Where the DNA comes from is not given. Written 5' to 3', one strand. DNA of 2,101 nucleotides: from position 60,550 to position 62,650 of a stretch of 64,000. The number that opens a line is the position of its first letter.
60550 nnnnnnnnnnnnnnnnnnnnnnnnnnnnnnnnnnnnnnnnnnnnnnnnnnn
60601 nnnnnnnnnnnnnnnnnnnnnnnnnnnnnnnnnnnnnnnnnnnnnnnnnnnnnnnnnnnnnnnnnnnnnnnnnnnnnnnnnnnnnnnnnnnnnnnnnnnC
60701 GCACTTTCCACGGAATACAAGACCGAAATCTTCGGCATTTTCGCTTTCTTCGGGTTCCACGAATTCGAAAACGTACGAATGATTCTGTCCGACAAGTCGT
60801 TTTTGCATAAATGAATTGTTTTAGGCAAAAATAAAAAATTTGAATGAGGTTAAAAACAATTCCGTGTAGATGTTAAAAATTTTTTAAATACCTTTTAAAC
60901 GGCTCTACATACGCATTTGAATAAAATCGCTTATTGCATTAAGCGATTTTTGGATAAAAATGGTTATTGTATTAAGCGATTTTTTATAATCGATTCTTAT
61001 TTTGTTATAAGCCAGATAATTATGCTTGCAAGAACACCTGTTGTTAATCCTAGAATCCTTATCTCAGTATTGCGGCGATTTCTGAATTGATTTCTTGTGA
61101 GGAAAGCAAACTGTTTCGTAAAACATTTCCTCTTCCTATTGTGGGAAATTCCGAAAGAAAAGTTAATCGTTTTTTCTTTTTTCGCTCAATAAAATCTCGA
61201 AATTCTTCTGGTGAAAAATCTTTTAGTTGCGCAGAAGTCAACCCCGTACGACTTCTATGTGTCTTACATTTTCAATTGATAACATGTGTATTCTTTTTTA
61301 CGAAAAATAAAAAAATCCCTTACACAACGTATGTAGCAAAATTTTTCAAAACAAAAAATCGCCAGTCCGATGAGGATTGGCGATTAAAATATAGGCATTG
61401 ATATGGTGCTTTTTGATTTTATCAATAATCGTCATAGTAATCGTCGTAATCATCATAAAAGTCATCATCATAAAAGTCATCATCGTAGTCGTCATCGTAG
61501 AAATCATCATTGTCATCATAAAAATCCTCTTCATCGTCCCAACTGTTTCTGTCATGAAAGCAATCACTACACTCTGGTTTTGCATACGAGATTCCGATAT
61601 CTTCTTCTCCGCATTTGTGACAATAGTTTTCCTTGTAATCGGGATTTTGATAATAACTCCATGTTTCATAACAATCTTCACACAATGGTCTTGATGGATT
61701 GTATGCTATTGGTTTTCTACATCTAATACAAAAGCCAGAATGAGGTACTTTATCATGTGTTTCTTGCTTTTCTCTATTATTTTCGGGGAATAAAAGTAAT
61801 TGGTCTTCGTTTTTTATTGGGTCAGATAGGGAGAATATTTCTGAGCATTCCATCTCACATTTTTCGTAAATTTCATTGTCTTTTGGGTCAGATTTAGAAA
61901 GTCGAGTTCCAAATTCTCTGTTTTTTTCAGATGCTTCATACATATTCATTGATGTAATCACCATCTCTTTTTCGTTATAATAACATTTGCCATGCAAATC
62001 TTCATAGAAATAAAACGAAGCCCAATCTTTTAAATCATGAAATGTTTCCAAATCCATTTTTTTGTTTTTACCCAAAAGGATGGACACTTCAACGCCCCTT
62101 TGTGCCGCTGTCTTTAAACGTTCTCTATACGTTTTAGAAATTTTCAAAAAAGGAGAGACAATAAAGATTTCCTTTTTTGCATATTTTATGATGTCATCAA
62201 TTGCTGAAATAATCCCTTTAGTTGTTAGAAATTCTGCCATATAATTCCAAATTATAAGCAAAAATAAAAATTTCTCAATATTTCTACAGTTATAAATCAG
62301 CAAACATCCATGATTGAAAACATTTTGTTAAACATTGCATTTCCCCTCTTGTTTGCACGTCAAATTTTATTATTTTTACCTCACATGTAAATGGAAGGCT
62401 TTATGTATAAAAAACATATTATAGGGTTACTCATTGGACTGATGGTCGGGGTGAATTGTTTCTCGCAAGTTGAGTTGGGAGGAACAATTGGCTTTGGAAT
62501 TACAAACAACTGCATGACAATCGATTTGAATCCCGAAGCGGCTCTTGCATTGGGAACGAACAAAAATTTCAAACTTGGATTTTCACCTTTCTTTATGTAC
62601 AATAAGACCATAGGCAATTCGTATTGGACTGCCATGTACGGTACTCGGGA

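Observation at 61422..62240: Nuc-like single-HKD nuclease fused to double zinc-ribbon and a 39-residue Asp/Tyr/Phe-only tail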

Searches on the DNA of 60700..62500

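Call 20: search_rna_families(source=window, start=60700, end=62500, threshold=evalue, max_evalue=1)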
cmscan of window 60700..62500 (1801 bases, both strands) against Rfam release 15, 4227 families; matches with E-value up to 1: 3.
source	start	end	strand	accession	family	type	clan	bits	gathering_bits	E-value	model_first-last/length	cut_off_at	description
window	61222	61400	+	RF03532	SQ2397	Cis-reg;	-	21.4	100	0.57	1-243/243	no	Cis-regulator of HTH transcription factor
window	61353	61529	-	RF00083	GlmZ_SraJ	Gene; sRNA;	CL00011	16.9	60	0.24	1-214/214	no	GlmZ RNA activator of glmS mRNA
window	61421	61486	-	RF01304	sR5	Gene; snRNA; snoRNA; CD-box;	-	16.2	40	0.81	1-53/53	no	Small nucleolar RNA sR5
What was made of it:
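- Tried and rejected: Rfam found nothing credible in the gene or the downstream gap (call 20).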

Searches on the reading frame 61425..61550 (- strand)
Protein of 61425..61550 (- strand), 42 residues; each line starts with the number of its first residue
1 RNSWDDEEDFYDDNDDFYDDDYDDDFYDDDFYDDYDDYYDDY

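Call 42: find_homologous_proteins(query=window:61425-61550:-, max_evalue=10)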
Query seq(42 aa): 159 candidates shared short words with the query, none scored E <= 10.
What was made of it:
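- Tried and rejected: A protein search with the tail alone found 159 word-sharing candidates but none scored (call 42).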
